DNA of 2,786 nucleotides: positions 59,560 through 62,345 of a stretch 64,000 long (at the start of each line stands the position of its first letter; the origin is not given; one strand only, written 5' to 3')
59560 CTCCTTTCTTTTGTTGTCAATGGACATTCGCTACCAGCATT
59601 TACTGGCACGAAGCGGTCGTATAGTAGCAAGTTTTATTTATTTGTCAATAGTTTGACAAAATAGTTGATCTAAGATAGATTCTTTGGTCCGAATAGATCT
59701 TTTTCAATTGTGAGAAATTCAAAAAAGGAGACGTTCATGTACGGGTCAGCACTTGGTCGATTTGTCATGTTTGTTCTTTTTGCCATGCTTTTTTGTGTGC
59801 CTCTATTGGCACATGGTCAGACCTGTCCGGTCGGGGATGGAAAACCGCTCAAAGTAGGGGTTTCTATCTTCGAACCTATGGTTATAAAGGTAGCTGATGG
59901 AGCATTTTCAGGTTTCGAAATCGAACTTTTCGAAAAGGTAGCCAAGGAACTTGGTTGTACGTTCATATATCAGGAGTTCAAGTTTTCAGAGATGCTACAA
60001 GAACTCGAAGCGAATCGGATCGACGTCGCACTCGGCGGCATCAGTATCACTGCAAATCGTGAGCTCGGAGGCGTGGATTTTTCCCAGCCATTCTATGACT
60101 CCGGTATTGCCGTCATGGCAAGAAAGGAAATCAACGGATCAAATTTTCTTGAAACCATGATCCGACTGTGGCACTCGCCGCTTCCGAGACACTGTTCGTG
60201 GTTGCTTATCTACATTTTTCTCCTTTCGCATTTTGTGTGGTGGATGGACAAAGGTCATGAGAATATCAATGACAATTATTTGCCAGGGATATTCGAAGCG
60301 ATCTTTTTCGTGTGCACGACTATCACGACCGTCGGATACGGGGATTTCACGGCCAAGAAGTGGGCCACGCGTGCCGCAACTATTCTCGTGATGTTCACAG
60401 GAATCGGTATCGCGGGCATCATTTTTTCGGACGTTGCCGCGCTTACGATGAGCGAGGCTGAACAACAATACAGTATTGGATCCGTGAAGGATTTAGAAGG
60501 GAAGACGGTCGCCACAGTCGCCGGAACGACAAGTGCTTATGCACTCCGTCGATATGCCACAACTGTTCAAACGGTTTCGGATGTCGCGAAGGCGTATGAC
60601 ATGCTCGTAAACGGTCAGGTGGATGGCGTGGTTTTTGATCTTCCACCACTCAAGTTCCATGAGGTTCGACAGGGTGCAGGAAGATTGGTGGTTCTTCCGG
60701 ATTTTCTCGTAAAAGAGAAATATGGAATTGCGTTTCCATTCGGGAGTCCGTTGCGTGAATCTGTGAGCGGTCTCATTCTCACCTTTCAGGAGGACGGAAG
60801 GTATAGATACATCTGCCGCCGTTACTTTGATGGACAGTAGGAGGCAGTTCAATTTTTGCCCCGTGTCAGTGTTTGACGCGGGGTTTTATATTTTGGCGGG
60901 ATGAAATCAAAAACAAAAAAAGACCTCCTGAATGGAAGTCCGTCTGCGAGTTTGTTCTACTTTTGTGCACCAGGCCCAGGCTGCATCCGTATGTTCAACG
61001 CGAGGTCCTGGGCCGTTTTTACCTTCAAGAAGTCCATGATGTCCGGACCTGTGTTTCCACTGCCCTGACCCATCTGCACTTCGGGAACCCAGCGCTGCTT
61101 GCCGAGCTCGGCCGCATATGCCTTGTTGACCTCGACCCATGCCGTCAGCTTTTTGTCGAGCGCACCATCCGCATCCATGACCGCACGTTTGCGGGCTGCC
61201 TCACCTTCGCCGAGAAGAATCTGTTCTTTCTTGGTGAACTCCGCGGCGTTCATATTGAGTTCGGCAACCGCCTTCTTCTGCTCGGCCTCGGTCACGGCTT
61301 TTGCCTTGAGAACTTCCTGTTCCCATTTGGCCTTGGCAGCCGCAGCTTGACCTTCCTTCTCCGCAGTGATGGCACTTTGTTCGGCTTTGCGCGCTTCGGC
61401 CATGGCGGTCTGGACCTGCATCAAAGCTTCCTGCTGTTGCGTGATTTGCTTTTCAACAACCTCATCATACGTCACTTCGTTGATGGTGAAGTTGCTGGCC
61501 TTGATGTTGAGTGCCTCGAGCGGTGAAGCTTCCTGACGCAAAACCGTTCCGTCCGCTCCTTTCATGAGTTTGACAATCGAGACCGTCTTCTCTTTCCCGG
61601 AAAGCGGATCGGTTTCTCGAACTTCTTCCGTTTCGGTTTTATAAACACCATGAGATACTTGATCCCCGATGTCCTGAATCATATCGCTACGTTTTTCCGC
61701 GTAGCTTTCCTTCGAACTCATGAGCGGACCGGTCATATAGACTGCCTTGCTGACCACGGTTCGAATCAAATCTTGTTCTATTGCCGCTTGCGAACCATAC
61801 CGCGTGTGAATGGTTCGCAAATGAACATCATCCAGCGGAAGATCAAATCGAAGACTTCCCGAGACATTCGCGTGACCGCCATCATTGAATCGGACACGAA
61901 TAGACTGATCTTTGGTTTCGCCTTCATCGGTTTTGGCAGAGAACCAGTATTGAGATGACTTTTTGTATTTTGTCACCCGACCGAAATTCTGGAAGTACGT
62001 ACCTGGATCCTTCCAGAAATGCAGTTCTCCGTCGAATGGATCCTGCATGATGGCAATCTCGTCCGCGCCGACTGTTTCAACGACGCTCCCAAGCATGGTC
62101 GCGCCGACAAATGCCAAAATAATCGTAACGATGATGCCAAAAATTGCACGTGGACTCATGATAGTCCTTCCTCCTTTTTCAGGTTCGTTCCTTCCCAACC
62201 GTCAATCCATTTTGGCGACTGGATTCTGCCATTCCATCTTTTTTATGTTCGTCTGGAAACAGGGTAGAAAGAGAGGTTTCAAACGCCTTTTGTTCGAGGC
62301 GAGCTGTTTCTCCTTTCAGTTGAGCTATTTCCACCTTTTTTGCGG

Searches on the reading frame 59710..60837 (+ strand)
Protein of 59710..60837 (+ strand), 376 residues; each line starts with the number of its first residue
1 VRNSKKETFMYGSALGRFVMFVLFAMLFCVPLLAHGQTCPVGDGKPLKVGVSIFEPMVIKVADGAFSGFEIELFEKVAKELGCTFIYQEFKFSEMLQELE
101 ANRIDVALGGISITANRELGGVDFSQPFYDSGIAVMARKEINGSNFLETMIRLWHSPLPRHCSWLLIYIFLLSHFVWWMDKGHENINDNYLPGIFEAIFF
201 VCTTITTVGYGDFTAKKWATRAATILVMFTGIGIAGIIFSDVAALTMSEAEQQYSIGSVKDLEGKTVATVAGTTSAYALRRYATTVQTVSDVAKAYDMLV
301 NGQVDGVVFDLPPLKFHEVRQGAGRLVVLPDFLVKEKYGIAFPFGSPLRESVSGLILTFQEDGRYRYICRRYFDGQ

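Call 12: search_protein_families(library=pfam, proteins=[window:59710-60837:+], max_evalue=0.01)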
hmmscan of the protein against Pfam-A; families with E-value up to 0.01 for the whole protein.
window:59710-60837:+ (376 aa): 3 families
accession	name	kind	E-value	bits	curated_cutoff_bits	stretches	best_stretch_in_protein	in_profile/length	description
PF00497.25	SBP_bac_3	-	1.6e-21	76.9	26.4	1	47-374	1-131/132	Bacterial extracellular solute-binding proteins, family 3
PF07885.22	Ion_trans_2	-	3e-13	49.9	22.5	1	166-245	3-76/79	Ion channel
PF10613.14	Lig_chan-Glu_bd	-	1.8e-08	34.9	30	1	68-140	30-114/115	Ligated ion channel L-glutamate- and glycine-binding site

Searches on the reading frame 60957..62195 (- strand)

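Call 12: search_protein_families(library=pfam, proteins=[window:60957-62195:-], max_evalue=0.01)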
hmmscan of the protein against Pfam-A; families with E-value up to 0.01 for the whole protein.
window:60957-62195:- (412 aa): 1 family
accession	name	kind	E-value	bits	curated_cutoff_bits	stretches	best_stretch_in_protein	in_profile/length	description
PF01145.31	Band_7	-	1.5e-09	38.6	23.6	1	41-270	2-174/176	SPFH domain / Band 7 family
